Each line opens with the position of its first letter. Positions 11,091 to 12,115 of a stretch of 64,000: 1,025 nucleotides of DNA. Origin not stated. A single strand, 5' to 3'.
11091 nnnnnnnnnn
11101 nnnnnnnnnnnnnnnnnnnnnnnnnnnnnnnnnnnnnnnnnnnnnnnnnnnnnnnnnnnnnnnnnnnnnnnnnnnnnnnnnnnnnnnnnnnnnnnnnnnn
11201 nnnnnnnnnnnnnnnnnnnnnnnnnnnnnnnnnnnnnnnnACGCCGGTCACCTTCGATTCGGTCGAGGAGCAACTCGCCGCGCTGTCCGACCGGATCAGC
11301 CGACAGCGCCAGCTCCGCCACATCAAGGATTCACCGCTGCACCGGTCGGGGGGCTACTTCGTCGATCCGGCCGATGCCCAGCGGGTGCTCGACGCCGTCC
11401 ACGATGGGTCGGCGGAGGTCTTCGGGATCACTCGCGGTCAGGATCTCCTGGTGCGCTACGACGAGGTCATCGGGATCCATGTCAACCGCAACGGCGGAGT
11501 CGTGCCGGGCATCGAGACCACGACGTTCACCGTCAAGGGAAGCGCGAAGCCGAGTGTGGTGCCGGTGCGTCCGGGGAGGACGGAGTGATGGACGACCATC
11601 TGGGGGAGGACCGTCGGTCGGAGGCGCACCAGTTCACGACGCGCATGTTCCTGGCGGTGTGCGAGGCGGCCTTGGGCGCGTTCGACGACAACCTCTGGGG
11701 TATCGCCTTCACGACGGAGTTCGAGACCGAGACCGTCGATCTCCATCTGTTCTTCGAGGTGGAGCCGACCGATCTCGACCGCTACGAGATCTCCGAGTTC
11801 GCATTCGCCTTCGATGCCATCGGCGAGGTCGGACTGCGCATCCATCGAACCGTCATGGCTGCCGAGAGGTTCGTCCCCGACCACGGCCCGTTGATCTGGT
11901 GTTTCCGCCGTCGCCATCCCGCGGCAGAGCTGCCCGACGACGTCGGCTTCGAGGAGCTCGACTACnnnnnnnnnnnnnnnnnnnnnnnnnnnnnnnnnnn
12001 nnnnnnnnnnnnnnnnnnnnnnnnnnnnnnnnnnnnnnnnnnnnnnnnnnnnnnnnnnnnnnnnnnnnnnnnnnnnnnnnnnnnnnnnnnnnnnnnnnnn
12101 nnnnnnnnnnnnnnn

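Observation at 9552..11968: Polymorphic toxin with Ntox50-like tip, an unusual Gly-rich membrane-like segment, and a coupled immunity gene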

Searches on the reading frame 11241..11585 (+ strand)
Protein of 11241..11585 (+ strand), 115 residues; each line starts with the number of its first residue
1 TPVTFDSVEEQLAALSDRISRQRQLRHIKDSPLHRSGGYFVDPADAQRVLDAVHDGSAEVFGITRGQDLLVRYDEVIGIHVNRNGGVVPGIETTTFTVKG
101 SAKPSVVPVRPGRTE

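Call 13: find_homologous_proteins(query=A2, max_evalue=0.01)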
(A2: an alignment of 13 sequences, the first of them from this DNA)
Query A2 (13 sequences) (115 aa, profile of the alignment): 37 proteins with E <= 0.01 among 6667 candidates.
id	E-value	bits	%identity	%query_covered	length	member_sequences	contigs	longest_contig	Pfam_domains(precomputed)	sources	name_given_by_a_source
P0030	2.3e-48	181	82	99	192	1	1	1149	-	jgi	jgi:hypothetical protein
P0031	7.9e-31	124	48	84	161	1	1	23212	-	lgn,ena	-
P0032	1.1e-28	117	53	84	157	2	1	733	-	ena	-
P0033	1.5e-28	117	45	87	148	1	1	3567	PF15542.12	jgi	-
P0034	1.7e-28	117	47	90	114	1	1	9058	PF15542.12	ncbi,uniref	ncbi:polymorphic toxin type 50 domain-containing protein [Micromonospora sp. LOL_024]|uniref:polymor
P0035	1.1e-27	114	41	87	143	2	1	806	-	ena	-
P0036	3.0e-27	113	42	86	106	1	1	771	-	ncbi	-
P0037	3.1e-27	113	44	86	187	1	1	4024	-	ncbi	ncbi:MAG: hypothetical protein ACK5O2_09725 [Microthrixaceae bacterium]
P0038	5.5e-27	112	45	85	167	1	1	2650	-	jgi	jgi:hypothetical protein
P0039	2.8e-26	110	38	96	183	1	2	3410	-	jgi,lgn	-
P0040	3.2e-26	109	43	85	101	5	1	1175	-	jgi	-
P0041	1.4e-25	107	36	77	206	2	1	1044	PF07591.16,PF15542.12,PF14890.12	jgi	jgi:hypothetical protein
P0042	2.0e-25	107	42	90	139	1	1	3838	-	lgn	-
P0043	2.4e-25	107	45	84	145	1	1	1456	-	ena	-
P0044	3.6e-25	106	48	81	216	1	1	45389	-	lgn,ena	-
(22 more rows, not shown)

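Call 14: search_solved_structures(query=A2, max_evalue=10, show_alignments=3)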
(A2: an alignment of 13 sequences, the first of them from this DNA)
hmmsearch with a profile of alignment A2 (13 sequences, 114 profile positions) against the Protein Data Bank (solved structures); distinct sequences matched with E-value up to 10: 5.
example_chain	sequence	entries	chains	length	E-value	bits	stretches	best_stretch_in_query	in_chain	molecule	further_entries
6hk1_A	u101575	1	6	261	0.037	17.3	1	34-85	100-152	Thiazole synthase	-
4y4m_A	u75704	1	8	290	0.35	14.1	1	36-88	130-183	Putative ribose 1,5-bisphosphate isomerase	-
2nyc_A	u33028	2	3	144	0.49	13.7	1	28-86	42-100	Nuclear protein SNF4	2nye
1gl2_D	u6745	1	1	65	0.53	13.5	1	9-33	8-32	SYNTAXIN 8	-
3s3y_A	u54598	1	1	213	1.6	12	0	24-56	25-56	TANDEM CYANOVIRIN-N DIMER CVN2L0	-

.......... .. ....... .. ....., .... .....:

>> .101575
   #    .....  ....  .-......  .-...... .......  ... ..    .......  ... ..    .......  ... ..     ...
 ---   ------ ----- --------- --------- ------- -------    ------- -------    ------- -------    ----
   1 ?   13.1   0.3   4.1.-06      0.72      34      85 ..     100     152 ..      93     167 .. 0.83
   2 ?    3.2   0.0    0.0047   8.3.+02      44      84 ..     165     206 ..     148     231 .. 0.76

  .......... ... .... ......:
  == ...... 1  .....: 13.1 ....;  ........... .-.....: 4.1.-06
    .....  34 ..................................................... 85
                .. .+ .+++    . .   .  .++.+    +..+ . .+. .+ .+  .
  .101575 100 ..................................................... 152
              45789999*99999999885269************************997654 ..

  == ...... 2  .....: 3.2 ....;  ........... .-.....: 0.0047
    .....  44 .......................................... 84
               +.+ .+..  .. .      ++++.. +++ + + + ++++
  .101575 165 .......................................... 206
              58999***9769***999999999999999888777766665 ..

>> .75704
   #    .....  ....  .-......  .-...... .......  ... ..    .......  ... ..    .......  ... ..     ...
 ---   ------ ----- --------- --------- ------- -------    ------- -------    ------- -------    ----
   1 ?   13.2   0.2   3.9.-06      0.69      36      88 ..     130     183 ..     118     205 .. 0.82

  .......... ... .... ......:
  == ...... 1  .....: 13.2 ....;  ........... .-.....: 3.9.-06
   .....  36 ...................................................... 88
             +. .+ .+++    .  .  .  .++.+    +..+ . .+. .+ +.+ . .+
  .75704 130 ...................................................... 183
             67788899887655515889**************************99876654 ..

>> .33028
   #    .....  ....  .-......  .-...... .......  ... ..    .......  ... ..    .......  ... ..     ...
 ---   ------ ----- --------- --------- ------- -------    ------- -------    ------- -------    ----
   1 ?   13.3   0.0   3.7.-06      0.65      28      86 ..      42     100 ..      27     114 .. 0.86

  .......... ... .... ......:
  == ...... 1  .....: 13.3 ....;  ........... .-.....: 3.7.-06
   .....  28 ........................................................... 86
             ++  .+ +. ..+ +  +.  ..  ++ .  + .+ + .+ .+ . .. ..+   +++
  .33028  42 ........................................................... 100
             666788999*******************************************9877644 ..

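Call 81: predict_structure(alignment_id=A2)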
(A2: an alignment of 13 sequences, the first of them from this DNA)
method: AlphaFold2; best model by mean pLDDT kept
length: 115 residues; sequences in the alignment: 13
mean_pLDDT: 69.8   pTM: 0.58
mean pLDDT of the five models: 69.8, 68.9, 68.0, 67.6, 62.8
residues with pLDDT >= 90: 13; 70-90: 49; 50-70: 30; < 50: 23
segments of 3 or more residues with pLDDT < 50: 17-35
pLDDT, mean of each block of 10 residues (from residue 1): 58 51 36 59 87 90 80 90 62 86 78 54
secondary structure, 60 per line:
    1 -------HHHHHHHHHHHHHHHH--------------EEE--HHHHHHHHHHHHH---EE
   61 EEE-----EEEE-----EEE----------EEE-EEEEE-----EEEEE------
elements in order: H8-23 E38-40 H43-55 E59-63 E69-72 E78-80 E91-93 E95-99 E105-109

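Call 83: fold_search(model_id=the predicted structure, library=pdb)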
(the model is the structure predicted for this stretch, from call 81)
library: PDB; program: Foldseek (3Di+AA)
matches with E <= 10: 127; with E <= 0.001: 0
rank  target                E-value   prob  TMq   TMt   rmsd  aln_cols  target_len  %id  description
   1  8hhj_B                5.0e-02  1.00  0.50  0.56   6.6        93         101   18  Crystal structure of the MafB2-CTMGI-2B16B6/MafI2MGI-2B16B6 complex (released 2023-11-15)
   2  9v8i_B                9.4e-02  0.97  0.47  0.50   6.9        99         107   24  Crystal structure for YxiD-YxxD toxin-immunity protein complex from Bacillus subtilis 6633. (released 2025-12-24)
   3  6ybq_K                7.0e-01  0.03  0.14  0.09  16.9       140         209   16  Engineered glycolyl-CoA carboxylase (quintuple mutant) with bound CoA (released 2020-10-28)
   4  4rer_A                7.4e-01  0.13  0.26  0.08  17.1       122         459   11  Crystal structure of the phosphorylated human alpha1 beta2 gamma1 holo-AMPK complex bound to AMP and cyclodextrin (released 2014-12-10)
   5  6flq_F                7.4e-01  0.12  0.24  0.08  12.5       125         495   14  CryoEM structure of E.coli RNA polymerase paused elongation complex bound to NusA (released 2018-03-21)
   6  9dtr_j                8.3e-01  0.08  0.19  0.22  12.0       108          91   12  Structure of the yeast post-catalytic P complex spliceosome at 2.3 Angstrom resolution (released 2024-12-25)
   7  6n7p_M                8.8e-01  0.08  0.21  0.22  11.3       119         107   13  S. cerevisiae spliceosomal E complex (UBC4) (released 2019-09-18)
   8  7b9v_j                9.3e-01  0.12  0.25  0.28  11.4       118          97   10  Yeast C complex spliceosome at 2.8 Angstrom resolution with Prp18/Slu7 bound (released 2021-03-10)
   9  6x7k_AG               1.0e+00  0.08  0.24  0.08  11.8       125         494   14  Cryo-EM structure of an Escherichia coli coupled transcription-translation complex B3 (TTC-B3) containing an mRNA wit (released 2020-09-02)
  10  9rls_C                1.2e+00  0.02  0.12  0.10  14.2       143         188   12  PARP10 catalytic domain in complex with OUL499 (released 2025-09-17)
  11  3hkv_A                1.2e+00  0.04  0.16  0.12  13.9       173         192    9  Human poly(ADP-ribose) polymerase 10, catalytic fragment in complex with an inhibitor 3-aminobenzamide (released 2009-06-16)
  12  7vok_B                1.2e+00  0.03  0.16  0.06  17.1       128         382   14  The Crystal structure of EF-Tu and GDP from Mycobacterium tuberculosis (released 2022-10-19)
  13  5zwn_c                1.5e+00  0.08  0.22  0.24  11.7       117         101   14  Cryo-EM structure of the yeast pre-B complex at an average resolution of 3.3 angstrom (Part II: U1 snRNP region) (released 2018-08-29)
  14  9bui_C                1.6e+00  0.04  0.17  0.07  19.6       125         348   14  M1A Midnolin-Proteasome (with Ubl) (released 2025-06-11)
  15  9f0z_H                1.6e+00  0.02  0.15  0.05  19.2       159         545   13  CryoEM structure of the F plasmid relaxosome with truncated TraI1-863 in its TE mode, derived from the ss-27_+8ds+9_+1 (released 2025-06-04)
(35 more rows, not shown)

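Call 87: search_solved_structures(query=A7, max_evalue=10, show_alignments=3)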
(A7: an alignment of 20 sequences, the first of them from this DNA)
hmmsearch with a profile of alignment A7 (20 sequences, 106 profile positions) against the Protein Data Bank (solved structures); distinct sequences matched with E-value up to 10: 3.
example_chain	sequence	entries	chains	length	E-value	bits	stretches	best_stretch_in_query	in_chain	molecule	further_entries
8hhj_B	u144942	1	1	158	2.6e-06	30.6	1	4-104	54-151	MafB2 toxin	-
9v8i_B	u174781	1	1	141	0.98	12.7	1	10-102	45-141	YxiDCTD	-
4p5p_A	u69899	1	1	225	1.5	12.2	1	40-77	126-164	ThiJ/PfpI family protein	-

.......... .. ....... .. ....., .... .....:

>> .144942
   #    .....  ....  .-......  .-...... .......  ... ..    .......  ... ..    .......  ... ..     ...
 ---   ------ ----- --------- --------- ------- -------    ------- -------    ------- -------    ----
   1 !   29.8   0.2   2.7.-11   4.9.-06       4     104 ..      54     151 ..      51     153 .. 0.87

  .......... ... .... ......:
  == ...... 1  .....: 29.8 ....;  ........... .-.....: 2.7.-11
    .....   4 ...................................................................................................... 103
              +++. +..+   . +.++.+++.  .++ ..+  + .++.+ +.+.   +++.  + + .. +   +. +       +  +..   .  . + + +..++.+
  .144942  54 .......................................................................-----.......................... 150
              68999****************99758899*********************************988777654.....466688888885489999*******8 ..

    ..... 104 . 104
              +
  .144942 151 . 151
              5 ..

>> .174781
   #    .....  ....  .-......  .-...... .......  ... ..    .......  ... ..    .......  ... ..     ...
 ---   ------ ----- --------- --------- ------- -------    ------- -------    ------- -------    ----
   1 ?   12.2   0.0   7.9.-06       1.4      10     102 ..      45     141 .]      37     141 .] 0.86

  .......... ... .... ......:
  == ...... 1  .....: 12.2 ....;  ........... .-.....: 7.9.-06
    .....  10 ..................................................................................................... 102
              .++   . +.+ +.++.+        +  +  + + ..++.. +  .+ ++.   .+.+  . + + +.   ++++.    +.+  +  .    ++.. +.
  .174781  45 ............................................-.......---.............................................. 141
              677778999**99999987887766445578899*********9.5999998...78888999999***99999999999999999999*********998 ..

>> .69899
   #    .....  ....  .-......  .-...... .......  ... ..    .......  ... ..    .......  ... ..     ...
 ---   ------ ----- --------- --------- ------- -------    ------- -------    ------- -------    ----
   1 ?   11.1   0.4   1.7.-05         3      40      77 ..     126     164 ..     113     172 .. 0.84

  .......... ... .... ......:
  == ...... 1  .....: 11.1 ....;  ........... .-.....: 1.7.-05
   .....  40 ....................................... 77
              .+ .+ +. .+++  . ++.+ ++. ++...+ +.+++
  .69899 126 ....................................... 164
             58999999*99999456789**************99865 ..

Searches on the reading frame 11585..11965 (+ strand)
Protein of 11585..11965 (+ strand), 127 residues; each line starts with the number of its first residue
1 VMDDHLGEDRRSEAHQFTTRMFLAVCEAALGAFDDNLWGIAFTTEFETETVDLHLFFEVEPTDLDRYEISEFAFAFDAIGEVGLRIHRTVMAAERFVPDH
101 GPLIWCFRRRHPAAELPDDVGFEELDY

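Call 3: search_protein_families(library=pfam, proteins=[window:11585-11965:+], max_evalue=1)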
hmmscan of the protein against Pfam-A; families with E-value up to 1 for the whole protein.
window:11585-11965:+ (127 aa): 0 families

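Call 6: search_protein_families(library=ncbifam, proteins=[window:11588-11965:+], max_evalue=1)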
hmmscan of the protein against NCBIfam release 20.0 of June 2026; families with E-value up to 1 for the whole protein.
window:11588-11965:+ (126 aa): 0 families

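Call 39: find_homologous_proteins(query=A4, max_evalue=0.01)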
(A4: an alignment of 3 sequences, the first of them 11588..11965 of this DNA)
Query A4 (3 sequences) (126 aa, profile of the alignment): 22 proteins with E <= 0.01 among 536 candidates.
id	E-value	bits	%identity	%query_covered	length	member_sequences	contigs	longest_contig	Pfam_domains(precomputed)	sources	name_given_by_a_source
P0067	5.5e-64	232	57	90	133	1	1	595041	-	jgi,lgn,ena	-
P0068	3.7e-59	216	33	92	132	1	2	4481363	-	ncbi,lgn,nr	ncbi:MAG: hypothetical protein R8F63_21880 [Acidimicrobiales bacterium]|nr:hypothetical protein [Aci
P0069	5.4e-58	213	100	100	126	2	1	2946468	-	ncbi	ncbi:MAG: hypothetical protein R2707_14235 [Acidimicrobiales bacterium]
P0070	1.5e-49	185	82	100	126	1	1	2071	-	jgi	jgi:hypothetical protein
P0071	1.6e-47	179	80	97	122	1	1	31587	-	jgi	jgi:hypothetical protein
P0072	1.1e-46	176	76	94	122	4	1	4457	-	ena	-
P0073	2.5e-46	175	68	100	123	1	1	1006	-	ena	-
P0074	4.6e-46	174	62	92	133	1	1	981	-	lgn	-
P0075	8.1e-46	173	57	93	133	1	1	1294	-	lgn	-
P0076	4.1e-45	171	75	94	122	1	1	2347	-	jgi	jgi:hypothetical protein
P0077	5.3e-44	167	54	89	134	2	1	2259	-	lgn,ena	-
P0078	2.0e-43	165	55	89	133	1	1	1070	-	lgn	-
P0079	3.7e-43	165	74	95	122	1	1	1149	-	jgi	jgi:hypothetical protein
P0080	4.2e-43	164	37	92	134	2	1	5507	-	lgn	-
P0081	1.9e-42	162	79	85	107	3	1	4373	-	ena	-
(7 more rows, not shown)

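Call 88: search_solved_structures(query=A4, max_evalue=10, show_alignments=0)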
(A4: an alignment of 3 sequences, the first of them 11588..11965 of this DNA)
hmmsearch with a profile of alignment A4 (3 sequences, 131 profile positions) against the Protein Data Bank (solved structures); distinct sequences matched with E-value up to 10: 1.
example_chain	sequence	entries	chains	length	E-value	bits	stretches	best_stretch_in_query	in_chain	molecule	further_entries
3rac_A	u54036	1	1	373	1.4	12.2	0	95-114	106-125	Histidine-tRNA ligase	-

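Call 102: search_protein_families(library=padloc, proteins=[window:11588-11965:+], max_evalue=0.01)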
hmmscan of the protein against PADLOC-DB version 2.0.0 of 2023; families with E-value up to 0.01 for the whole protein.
window:11588-11965:+ (126 aa): 0 families
